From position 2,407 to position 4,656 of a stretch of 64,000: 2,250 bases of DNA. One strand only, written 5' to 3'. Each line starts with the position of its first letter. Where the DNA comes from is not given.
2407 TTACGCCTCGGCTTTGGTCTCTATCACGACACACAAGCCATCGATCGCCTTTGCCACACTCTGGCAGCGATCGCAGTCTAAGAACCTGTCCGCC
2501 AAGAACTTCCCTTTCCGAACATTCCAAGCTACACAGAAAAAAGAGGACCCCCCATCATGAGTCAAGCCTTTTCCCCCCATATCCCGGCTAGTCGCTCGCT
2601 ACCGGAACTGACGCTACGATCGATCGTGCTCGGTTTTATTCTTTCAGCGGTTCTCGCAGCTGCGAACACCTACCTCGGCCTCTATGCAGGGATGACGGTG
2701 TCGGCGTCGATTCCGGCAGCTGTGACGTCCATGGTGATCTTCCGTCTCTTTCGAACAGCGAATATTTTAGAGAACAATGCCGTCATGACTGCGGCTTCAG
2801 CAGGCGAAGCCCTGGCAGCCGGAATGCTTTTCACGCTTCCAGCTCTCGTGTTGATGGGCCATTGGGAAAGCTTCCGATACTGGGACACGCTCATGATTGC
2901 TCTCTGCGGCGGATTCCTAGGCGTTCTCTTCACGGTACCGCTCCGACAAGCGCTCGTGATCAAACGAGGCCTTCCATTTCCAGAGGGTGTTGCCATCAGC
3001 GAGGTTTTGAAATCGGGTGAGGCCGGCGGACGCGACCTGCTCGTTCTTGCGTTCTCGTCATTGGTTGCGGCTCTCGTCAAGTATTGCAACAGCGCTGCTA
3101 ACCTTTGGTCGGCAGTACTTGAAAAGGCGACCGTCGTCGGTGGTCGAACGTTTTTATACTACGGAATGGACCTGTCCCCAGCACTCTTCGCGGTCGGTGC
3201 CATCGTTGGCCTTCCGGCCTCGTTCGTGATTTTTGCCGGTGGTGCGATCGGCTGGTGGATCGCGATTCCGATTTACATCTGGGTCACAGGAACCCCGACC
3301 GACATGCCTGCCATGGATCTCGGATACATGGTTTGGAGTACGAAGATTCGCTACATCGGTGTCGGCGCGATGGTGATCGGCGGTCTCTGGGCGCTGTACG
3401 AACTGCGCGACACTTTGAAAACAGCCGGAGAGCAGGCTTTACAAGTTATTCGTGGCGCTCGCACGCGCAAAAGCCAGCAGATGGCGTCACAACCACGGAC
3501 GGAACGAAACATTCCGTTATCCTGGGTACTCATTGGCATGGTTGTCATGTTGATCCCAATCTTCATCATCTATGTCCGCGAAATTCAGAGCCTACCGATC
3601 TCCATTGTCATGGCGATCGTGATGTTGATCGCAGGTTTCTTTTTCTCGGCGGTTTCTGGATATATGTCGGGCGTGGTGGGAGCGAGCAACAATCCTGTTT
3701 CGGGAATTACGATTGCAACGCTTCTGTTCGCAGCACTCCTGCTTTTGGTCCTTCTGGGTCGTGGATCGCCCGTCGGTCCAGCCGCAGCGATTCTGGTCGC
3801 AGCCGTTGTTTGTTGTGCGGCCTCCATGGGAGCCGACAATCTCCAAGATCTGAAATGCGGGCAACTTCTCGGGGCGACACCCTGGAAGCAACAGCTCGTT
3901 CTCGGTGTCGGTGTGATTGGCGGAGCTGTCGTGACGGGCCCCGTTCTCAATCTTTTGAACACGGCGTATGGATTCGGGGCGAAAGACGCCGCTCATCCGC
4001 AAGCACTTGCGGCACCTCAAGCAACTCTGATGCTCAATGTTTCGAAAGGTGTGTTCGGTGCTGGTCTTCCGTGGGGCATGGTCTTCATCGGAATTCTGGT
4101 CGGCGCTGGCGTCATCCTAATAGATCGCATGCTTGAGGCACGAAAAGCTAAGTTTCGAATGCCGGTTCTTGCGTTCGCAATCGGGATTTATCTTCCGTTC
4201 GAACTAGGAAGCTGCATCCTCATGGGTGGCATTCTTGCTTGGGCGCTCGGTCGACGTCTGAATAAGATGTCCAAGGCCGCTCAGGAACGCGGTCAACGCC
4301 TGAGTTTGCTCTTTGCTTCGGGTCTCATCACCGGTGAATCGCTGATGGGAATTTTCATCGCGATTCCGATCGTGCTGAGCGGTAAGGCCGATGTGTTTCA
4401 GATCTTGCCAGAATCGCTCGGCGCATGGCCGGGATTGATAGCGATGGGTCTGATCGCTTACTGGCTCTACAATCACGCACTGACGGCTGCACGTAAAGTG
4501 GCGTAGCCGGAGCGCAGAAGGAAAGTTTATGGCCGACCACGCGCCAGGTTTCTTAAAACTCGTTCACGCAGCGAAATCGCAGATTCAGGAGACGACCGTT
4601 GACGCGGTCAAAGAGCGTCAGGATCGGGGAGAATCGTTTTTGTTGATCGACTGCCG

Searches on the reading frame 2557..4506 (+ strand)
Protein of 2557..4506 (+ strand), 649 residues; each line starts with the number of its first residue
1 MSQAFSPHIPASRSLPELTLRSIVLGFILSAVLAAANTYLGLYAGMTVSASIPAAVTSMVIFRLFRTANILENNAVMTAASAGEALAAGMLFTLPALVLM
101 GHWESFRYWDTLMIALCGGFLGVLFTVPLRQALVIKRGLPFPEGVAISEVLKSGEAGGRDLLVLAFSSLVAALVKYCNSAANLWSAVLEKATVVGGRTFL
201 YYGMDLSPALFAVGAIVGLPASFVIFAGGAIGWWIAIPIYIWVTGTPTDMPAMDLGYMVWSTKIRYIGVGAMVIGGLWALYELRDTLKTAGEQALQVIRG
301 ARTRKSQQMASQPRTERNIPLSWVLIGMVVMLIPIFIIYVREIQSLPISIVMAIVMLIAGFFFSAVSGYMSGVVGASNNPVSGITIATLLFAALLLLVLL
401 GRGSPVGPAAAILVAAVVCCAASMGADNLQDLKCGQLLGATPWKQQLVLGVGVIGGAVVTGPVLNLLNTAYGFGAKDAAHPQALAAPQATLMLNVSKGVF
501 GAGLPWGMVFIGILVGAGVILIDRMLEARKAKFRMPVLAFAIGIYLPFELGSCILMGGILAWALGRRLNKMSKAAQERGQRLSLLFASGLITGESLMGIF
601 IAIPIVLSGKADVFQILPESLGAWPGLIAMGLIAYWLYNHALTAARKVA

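Call 26: search_protein_families(library=pfam, proteins=[window:2557-4506:+], max_evalue=0.00001)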
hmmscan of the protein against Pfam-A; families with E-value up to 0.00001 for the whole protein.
window:2557-4506:+ (649 aa): 1 family
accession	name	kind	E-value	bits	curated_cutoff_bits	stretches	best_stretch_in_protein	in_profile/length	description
PF03169.20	OPT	-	8.2e-113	378.6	25.8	1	17-604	1-622/623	OPT oligopeptide transporter protein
